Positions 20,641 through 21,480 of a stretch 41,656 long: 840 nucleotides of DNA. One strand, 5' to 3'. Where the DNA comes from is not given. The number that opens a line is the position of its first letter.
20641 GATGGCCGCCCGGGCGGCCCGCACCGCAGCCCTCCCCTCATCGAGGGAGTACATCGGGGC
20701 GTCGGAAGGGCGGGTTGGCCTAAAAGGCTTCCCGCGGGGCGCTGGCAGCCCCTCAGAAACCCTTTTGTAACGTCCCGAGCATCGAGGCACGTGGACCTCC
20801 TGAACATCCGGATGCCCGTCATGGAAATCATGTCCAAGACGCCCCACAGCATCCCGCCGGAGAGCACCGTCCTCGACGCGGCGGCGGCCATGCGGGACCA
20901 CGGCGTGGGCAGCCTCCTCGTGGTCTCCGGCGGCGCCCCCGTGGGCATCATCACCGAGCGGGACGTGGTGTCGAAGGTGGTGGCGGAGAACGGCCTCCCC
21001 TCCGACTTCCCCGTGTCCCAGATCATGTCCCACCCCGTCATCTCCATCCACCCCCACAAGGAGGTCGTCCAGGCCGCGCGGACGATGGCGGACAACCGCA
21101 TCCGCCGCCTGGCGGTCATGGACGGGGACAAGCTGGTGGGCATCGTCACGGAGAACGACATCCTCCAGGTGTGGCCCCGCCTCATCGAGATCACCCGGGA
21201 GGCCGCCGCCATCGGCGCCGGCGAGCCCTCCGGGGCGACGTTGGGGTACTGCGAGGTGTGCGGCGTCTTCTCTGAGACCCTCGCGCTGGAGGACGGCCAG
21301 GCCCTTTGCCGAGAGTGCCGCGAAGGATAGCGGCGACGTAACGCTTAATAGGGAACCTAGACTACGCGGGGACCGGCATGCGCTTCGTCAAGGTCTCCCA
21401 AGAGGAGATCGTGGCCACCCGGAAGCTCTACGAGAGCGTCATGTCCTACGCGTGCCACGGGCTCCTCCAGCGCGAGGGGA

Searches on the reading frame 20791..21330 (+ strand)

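Call 23: search_protein_families(library=pfam, proteins=[window:20791-21330:+], max_evalue=0.001)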
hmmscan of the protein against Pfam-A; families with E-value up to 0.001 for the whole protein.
window:20791-21330:+ (179 aa): 1 family
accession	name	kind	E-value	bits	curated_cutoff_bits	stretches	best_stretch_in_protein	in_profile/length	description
PF00571.33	CBS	-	2.2e-29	102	24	2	75-127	1-54/57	CBS domain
